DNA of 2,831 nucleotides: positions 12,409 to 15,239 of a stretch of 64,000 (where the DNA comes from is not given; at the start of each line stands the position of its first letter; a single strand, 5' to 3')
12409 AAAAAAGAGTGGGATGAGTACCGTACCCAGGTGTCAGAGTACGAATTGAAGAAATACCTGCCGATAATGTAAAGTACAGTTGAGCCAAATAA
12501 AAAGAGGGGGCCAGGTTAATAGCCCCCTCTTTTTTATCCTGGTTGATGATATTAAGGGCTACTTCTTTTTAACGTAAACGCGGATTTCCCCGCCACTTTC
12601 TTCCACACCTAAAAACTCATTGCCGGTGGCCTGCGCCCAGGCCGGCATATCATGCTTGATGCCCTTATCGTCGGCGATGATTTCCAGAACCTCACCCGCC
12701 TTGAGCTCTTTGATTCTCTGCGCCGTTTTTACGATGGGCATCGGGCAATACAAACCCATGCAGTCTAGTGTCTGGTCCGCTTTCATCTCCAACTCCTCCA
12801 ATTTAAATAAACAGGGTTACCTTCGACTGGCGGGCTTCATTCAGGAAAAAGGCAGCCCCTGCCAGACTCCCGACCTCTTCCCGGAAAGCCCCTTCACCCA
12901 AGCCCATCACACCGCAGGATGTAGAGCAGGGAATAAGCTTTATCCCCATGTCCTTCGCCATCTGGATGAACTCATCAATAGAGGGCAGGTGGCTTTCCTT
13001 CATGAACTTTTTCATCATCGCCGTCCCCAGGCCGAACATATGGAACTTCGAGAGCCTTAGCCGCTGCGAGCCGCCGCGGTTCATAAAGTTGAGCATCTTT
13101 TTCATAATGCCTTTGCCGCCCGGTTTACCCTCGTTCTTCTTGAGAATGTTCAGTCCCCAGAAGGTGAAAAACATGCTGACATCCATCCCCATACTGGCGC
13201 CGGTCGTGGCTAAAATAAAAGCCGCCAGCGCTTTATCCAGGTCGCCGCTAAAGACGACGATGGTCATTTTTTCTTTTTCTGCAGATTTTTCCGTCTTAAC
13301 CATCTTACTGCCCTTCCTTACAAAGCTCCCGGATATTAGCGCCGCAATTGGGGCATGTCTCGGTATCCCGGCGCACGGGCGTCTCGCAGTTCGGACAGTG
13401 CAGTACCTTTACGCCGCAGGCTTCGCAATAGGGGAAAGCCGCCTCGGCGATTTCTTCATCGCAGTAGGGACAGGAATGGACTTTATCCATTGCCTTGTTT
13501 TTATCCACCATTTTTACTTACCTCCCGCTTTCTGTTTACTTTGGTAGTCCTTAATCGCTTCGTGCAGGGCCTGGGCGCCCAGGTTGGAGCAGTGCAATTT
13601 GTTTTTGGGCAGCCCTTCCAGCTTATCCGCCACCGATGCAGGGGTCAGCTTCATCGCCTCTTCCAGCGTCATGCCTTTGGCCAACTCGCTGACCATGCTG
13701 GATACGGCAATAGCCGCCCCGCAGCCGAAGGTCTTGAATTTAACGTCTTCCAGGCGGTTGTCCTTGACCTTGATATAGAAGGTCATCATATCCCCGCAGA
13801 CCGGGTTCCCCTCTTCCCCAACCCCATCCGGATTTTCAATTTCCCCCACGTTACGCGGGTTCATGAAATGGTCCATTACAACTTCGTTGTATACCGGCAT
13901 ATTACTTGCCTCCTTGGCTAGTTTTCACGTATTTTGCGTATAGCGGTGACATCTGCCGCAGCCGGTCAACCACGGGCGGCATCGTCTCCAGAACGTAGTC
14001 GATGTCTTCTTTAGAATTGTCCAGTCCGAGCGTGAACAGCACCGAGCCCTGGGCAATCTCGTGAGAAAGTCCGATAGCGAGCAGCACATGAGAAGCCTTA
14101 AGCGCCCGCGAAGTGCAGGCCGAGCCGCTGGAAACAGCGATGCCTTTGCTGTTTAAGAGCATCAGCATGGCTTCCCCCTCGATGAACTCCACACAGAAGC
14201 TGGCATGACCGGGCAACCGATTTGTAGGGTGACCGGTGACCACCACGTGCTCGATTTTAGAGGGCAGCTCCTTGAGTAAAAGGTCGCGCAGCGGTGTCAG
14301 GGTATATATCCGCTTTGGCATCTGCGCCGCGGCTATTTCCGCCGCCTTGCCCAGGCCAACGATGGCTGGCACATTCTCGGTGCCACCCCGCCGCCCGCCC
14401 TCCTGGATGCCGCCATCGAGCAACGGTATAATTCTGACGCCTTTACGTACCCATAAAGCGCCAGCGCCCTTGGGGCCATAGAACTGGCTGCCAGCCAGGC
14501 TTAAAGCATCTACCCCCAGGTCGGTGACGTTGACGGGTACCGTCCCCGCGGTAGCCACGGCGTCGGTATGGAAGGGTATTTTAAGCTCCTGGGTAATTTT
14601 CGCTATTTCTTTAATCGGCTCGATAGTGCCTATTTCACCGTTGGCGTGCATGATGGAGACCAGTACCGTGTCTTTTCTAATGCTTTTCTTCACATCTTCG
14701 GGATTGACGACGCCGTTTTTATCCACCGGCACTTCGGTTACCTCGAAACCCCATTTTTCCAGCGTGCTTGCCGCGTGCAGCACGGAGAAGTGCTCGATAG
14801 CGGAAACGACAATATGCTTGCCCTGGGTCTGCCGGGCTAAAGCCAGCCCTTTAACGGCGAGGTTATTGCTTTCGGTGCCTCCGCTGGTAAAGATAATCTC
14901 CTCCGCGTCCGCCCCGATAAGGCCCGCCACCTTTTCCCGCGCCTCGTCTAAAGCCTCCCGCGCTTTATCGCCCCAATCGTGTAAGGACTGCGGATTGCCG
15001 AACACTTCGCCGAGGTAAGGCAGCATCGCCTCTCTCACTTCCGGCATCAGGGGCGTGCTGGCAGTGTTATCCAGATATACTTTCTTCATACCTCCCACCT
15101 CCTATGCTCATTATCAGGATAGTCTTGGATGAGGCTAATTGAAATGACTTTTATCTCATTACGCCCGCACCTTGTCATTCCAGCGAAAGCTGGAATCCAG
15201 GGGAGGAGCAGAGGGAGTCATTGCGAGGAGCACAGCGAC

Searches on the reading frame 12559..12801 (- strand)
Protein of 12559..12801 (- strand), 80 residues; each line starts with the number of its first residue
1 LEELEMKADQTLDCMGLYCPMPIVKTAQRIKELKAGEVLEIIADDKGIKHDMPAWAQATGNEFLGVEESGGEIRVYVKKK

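Call 5: search_protein_families(library=ncbifam, proteins=[window:12559-12801:-], max_evalue=0.001)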
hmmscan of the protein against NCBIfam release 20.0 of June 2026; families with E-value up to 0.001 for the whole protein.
window:12559-12801:- (80 aa): 4 families
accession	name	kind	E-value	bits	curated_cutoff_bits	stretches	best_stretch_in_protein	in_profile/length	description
NF001423.0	PRK00299.1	equivalog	2e-14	53.1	78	1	1-80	1-80/82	sulfurtransferase TusA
NF008242.0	PRK11018.1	equivalog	7.8e-14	51.1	79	1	5-79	4-78/78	sulfurtransferase-like selenium metabolism protein YedF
TIGR03527.1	selenium_YedF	equivalog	4.4e-07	29.9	110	1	12-79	1-68/194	sulfurtransferase-like selenium metabolism protein YedF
NF041048.1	TusA_like_YeeD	exception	0.00028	20.5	147.5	1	11-62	3-54/72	thiosulfate utilization sulfurtransferase TsuB/YeeD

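Call 6: search_protein_families(library=pfam, proteins=[window:12559-12801:-], max_evalue=0.001)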
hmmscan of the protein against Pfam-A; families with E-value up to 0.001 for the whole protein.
window:12559-12801:- (80 aa): 1 family
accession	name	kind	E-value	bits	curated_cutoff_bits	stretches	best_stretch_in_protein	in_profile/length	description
PF01206.22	TusA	-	9.7e-27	93.1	28.6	1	11-79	2-70/70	Sulfurtransferase TusA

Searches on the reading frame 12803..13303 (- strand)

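Call 5: search_protein_families(library=ncbifam, proteins=[window:12803-13303:-], max_evalue=0.001)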
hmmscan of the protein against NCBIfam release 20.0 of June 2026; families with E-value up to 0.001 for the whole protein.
window:12803-13303:- (166 aa): 1 family
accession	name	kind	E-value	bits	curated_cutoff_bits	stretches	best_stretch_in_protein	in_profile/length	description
NF047629.1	SulfCarrDsrE2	equivalog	3.3e-21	76.1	210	1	9-166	2-159/159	sulfur carrier protein DsrE2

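Call 6: search_protein_families(library=pfam, proteins=[window:12803-13303:-], max_evalue=0.001)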
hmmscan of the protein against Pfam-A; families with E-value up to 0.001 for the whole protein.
window:12803-13303:- (166 aa): 2 families
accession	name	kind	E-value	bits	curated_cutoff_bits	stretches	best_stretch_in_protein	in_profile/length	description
PF13686.11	DrsE_2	-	2.4e-49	167.7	25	1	10-165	2-156/156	DsrE/DsrF/DrsH-like family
PF02635.20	DsrE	-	3.4e-05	24.4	22.7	0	12-98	2-49/116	DsrE/DsrF-like family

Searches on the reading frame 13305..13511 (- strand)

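Call 5: search_protein_families(library=ncbifam, proteins=[window:13305-13511:-], max_evalue=0.001)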
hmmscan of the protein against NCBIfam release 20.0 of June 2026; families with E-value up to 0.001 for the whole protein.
window:13305-13511:- (68 aa): 1 family
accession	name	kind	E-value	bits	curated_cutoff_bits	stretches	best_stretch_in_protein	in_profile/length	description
NF011149.0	PRK14559.1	equivalog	0.001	17.9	374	0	14-62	4-53/642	serine/threonine phosphatase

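Call 6: search_protein_families(library=pfam, proteins=[window:13305-13511:-], max_evalue=0.001)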
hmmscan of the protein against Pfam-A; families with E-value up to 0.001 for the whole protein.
window:13305-13511:- (68 aa): 8 families
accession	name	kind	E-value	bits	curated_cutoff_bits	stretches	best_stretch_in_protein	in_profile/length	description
PF12773.13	DZR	-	2.6e-09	37.5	27.3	1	14-57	1-45/45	Double zinc ribbon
PF13248.11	Zn_ribbon_3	-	4.5e-09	35.9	27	1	39-60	5-26/26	zinc-ribbon domain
PF13240.11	Zn_Ribbon_1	-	1.6e-07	31.3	25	1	38-59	1-22/23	zinc-ribbon domain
PF17032.10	Zn_ribbon_15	-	1.6e-05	26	28.9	0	36-57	52-73/73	zinc-ribbon family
PF18912.6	DZR_2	-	8.9e-05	22.7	27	0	10-35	20-45/56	Double zinc ribbon domain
PF13920.12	zf-C3HC4_3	-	0.00014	22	27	0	28-47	25-47/49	Zinc finger, C3HC4 type (RING finger)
PF10571.15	UPF0547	-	0.00018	22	29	0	38-57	2-21/26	Uncharacterised protein family UPF0547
PF10601.15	zf-LITAF-like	-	0.00086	19.9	23.8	0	6-23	51-68/70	LITAF-like zinc ribbon domain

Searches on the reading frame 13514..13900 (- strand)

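Call 5: search_protein_families(library=ncbifam, proteins=[window:13514-13900:-], max_evalue=0.001)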
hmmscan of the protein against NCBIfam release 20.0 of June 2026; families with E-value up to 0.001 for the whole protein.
window:13514-13900:- (128 aa): 4 families
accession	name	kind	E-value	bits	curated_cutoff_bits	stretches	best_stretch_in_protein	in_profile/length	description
TIGR03419.1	NifU_clost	equivalog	1.9e-59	199.4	187.9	1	4-123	1-120/121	Fe-S cluster assembly scaffold protein NifU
TIGR01999.1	iscU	equivalog_domain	2.6e-38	130.9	192.4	1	4-124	1-124/124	Fe-S cluster assembly scaffold IscU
TIGR02000.1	NifU_proper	equivalog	3.4e-36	125.1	273.3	1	3-122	3-124/290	Fe-S cluster assembly protein NifU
TIGR01994.1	SUF_scaf_2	equivalog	2e-21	76.4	92.5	1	3-88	4-89/137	Fe-S cluster assembly sulfur transfer protein SufU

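Call 6: search_protein_families(library=pfam, proteins=[window:13514-13900:-], max_evalue=0.001)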
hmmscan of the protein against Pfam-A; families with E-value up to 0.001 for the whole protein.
window:13514-13900:- (128 aa): 2 families
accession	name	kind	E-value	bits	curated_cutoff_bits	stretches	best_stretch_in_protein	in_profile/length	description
PF01592.21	NifU_N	-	1.9e-47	161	22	1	4-124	2-125/127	NifU-like N terminal domain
PF12637.14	TSCPD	-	0.00012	22.7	22.8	1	34-115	11-87/88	TSCPD domain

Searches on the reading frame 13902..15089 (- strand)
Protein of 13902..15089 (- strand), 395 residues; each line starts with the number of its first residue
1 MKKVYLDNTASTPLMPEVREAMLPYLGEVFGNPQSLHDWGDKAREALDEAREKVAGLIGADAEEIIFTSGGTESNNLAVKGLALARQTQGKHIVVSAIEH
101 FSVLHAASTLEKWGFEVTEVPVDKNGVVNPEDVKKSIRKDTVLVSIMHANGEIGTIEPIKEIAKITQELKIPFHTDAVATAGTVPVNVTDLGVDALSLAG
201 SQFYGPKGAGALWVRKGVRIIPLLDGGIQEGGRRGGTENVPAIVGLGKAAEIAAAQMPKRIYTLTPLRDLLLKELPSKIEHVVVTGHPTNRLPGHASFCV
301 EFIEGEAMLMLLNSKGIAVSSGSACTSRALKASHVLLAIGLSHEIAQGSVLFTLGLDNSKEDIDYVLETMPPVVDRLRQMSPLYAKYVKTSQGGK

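Call 5: search_protein_families(library=ncbifam, proteins=[window:13902-15089:-], max_evalue=0.001)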
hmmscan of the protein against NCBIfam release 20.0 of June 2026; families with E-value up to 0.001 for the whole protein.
window:13902-15089:- (395 aa): 30 families (the best 25 are shown)
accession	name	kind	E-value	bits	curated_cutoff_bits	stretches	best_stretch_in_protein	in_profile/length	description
TIGR03402.1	FeS_nifS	equivalog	1.1e-152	508.2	530.75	1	4-383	1-379/379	cysteine desulfurase NifS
NF010611.0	PRK14012.1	equivalog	6.4e-119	397.5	548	1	3-386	6-391/406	IscS subfamily cysteine desulfurase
TIGR02006.1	IscS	equivalog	6.9e-118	394.1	643.2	1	3-386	4-387/402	IscS subfamily cysteine desulfurase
TIGR03235.1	DNA_S_dndA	equivalog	3.3e-106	355.6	480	1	5-352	1-351/353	cysteine desulfurase DndA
TIGR03403.1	nifS_epsilon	equivalog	2.4e-105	352.5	587.7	1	4-381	1-380/382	NifS family cysteine desulfurase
NF002806.0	PRK02948.1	subfamily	6.6e-94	315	304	1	4-375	2-373/381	IscS subfamily cysteine desulfurase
TIGR01977.1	am_tr_V_EF2568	hypoth_equivalog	1.5e-46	159.2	377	1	4-370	1-373/376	cysteine desulfurase family protein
TIGR01979.1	sufS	subfamily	2.8e-44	151.6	475.1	2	4-218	20-237/403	SufS family cysteine desulfurase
NF041166.1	f2_encap_cargo1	exception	2e-31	109.8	800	1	4-217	247-463/623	family 2A encapsulin nanocompartment cargo protein cysteine desulfurase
NF040779.1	Sec_lyase_SclA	exception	1.4e-27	96.6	525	1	24-370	22-373/378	selenocysteine lyase SclA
TIGR01976.1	am_tr_V_VC1184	hypoth_equivalog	2.2e-24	86.5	352.35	1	3-217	19-234/401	cysteine desulfurase-like protein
NF006791.0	PRK09295.1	equivalog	7.1e-23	81.3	661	1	4-218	25-242/406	cysteine desulfurase SufS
NF008126.0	PRK10874.1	equivalog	1.4e-18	67.3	607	1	3-215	20-235/401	cysteine desulfurase CsdA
TIGR03392.1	FeS_syn_CsdA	equivalog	1.2e-16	60.9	493.6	1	3-215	17-232/398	cysteine desulfurase CsdA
TIGR03812.1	tyr_de_CO2_Arch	equivalog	4.5e-16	58.7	299.4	1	50-179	64-193/375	tyrosine decarboxylase MfnA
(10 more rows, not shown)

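Call 6: search_protein_families(library=pfam, proteins=[window:13902-15089:-], max_evalue=0.001)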
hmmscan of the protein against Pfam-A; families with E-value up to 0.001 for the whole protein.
window:13902-15089:- (395 aa): 4 families
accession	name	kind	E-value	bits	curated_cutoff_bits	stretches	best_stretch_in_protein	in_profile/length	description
PF00266.25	Aminotran_5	-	3.5e-75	253.7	21.5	1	4-366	1-371/371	Aminotransferase class-V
PF01212.27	Beta_elim_lyase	-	4.9e-09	36.4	27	1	50-177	37-169/288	Beta-eliminating lyase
PF01041.23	DegT_DnrJ_EryC1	-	1.1e-05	25.2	19.8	1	52-183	31-152/360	DegT/DnrJ/EryC1/StrS aminotransferase family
PF00282.25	Pyridoxal_deC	-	0.0003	20.1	27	1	93-183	148-240/375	Pyridoxal-dependent decarboxylase conserved domain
